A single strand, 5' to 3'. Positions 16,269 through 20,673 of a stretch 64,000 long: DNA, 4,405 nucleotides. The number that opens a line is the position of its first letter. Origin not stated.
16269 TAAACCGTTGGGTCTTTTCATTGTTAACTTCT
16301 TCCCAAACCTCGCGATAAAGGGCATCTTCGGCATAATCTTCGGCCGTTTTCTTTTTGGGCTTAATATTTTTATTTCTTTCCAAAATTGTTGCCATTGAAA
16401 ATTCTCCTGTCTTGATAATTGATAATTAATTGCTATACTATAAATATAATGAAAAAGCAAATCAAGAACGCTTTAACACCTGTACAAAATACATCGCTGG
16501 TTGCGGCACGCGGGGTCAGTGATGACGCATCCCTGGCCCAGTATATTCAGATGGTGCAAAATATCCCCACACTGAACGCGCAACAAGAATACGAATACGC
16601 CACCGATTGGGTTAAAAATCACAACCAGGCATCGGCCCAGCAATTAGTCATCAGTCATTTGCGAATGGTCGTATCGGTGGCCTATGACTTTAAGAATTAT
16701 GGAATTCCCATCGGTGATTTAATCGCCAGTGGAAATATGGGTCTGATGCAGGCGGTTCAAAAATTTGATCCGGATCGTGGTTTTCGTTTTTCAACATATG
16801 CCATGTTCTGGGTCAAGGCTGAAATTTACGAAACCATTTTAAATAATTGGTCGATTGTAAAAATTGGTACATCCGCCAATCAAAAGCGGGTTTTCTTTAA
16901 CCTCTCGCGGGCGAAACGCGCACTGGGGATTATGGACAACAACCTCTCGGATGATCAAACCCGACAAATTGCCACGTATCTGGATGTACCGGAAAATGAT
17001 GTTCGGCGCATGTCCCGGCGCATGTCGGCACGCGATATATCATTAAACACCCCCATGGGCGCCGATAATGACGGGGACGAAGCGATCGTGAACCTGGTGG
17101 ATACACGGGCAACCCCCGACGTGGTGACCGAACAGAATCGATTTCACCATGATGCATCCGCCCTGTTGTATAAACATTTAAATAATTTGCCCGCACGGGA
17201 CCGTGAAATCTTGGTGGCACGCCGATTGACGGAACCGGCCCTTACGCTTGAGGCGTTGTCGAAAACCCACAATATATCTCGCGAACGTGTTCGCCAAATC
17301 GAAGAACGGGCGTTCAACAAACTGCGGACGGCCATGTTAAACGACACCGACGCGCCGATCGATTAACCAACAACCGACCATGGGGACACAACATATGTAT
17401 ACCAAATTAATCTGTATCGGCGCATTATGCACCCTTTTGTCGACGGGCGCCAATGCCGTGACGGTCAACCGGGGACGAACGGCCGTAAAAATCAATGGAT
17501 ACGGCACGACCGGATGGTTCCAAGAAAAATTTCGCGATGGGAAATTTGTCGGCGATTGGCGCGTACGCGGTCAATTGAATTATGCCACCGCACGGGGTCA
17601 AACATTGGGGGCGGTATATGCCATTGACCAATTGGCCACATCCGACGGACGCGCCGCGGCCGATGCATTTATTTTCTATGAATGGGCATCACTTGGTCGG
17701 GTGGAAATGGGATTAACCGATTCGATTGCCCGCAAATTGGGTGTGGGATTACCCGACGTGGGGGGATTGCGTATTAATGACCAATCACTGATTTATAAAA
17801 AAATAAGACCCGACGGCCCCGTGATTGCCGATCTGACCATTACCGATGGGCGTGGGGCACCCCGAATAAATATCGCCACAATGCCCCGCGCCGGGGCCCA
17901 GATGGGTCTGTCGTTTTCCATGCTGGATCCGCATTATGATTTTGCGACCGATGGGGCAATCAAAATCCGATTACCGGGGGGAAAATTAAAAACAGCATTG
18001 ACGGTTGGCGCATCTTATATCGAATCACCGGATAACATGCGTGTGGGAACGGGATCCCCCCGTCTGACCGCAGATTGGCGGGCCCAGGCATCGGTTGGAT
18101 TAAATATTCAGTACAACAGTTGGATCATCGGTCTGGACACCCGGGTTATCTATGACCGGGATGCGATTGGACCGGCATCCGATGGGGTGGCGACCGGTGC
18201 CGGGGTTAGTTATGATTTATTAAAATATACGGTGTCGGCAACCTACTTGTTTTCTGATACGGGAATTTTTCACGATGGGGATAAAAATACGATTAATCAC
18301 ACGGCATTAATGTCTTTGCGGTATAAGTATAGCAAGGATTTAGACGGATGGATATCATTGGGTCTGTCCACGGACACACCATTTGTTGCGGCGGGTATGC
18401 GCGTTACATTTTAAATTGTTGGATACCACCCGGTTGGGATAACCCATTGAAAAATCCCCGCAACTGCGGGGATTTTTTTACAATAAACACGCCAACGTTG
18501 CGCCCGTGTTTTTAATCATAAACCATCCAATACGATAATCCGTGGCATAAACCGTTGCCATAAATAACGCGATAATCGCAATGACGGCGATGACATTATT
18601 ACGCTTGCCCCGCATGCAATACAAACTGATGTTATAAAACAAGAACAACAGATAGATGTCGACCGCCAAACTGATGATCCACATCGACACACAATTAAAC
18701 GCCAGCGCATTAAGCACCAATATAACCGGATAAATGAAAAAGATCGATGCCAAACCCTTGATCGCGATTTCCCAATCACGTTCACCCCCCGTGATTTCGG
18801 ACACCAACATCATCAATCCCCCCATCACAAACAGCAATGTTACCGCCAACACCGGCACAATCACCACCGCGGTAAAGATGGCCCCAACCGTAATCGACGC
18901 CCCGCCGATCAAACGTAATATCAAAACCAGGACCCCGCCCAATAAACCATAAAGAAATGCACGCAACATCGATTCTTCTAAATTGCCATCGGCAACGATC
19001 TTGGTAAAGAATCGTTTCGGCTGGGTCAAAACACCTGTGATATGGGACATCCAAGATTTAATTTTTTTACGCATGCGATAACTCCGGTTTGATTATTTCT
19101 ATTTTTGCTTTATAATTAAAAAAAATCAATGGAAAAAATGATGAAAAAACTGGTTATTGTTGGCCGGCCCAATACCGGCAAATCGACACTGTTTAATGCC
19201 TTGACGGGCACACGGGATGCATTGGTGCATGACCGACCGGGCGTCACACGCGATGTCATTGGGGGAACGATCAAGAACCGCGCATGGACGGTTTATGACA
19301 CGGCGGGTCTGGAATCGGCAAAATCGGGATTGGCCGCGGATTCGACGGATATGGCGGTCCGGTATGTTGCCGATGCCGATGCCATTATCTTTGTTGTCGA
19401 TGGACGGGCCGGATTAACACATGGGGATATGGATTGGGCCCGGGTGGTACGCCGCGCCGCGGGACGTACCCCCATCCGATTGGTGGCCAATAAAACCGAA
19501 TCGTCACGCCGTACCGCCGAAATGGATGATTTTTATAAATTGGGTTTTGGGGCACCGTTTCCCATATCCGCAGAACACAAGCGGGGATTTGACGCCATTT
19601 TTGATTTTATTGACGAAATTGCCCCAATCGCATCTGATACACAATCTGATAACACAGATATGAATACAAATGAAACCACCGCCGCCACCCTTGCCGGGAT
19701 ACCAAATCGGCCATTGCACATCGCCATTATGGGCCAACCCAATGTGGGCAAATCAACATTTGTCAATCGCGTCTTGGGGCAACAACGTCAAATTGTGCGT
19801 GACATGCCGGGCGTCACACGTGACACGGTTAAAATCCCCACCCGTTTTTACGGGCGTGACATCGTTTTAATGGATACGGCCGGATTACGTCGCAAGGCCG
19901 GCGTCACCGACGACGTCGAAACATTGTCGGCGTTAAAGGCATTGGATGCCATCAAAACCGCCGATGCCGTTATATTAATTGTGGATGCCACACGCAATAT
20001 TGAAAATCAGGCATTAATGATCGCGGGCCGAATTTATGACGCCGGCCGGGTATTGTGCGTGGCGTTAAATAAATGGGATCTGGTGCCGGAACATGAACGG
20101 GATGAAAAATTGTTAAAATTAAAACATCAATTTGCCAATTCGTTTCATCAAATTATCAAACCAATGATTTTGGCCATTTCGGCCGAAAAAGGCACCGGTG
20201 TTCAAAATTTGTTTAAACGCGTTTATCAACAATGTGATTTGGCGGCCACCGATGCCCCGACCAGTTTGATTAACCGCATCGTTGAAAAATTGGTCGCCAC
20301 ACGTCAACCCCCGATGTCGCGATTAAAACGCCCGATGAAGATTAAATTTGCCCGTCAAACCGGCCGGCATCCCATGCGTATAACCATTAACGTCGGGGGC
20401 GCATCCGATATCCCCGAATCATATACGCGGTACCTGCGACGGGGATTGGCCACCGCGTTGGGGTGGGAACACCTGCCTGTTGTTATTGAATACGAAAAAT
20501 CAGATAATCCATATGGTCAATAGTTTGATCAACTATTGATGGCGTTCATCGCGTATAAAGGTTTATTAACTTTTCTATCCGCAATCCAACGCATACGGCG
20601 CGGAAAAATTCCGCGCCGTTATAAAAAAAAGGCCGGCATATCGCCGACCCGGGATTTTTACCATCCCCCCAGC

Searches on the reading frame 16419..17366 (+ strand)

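Call 18: search_protein_families(library=pfam, proteins=[window:16419-17366:+], max_evalue=0.01)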
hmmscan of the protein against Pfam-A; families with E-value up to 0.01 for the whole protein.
window:16419-17366:+ (315 aa): 3 families
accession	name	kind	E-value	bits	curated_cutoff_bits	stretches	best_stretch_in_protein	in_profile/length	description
PF04542.20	Sigma70_r2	-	6.5e-16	58.3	24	1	76-144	1-69/71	Sigma-70 region 2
PF04545.22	Sigma70_r4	-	5.3e-15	55.1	24.1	1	254-303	2-49/50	Sigma-70, region 4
PF08281.18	Sigma70_r4_2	-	0.0086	16.1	25.7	0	250-270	4-24/54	Sigma-70, region 4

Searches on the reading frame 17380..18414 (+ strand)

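Call 18: search_protein_families(library=pfam, proteins=[window:17380-18414:+], max_evalue=0.01)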
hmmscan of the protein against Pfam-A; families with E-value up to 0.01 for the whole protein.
window:17380-18414:+ (344 aa): 1 family
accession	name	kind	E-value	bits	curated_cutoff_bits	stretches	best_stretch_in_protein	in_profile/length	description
PF13609.12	Porin_4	-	1.8e-06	28.4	27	1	18-317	6-290/310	Gram-negative porin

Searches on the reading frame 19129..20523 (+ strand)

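Call 16: search_protein_families(library=pfam, proteins=[window:19129-20523:+], max_evalue=0.001)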
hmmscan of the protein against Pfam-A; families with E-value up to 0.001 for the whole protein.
window:19129-20523:+ (464 aa): 23 families
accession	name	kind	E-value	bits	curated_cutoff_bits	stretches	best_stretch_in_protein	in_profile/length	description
PF01926.29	MMR_HSR1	-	2.9e-47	159.9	21.9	2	8-122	2-113/113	50S ribosome-binding GTPase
PF02421.24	FeoB_N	-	8.8e-27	94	27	2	197-364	2-155/156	Ferrous iron transport protein B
PF00009.33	GTP_EFTU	-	1.5e-15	57.7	26.5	1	274-367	89-184/188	Elongation factor Tu GTP binding domain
PF14714.11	KH_dom-like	-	7e-15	55.5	27.3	1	377-454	3-79/81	KH-domain-like of EngA bacterial GTPase enzymes, C-terminal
PF00350.29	Dynamin_N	-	8e-13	49.2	27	0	198-236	1-38/168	Dynamin family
PF08477.19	Roc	-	1.8e-10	41.5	27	1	7-123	1-118/119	Ras of Complex, Roc, domain of DAPkinase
PF03193.22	RsgA_GTPase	-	3.1e-08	34.1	30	0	197-226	108-137/174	RsgA GTPase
PF00025.27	Arf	-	1.2e-07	31.8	22.3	1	5-92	14-91/174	ADP-ribosylation factor family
PF00071.28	Ras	-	1.8e-07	31.4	21.6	0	7-127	1-118/162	Ras family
PF04548.22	AIG1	-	2.6e-07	30.6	27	1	197-294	2-99/212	AIG1 family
PF13401.12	AAA_22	-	4.7e-06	27.4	27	0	196-297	6-102/130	AAA domain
PF03308.22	MeaB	-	3.5e-05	23.4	23.1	0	311-371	176-237/273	Methylmalonyl Co-A mutase-associated GTPase MeaB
PF00005.33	ABC_tran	-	0.00015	22.8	25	0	6-29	12-35/137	ABC transporter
PF00448.28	SRP54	-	0.00026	21.1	22.7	0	242-315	83-149/196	SRP54-type protein, GTPase domain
PF13238.12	AAA_18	-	0.00027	21.8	29.4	0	198-292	1-84/128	AAA domain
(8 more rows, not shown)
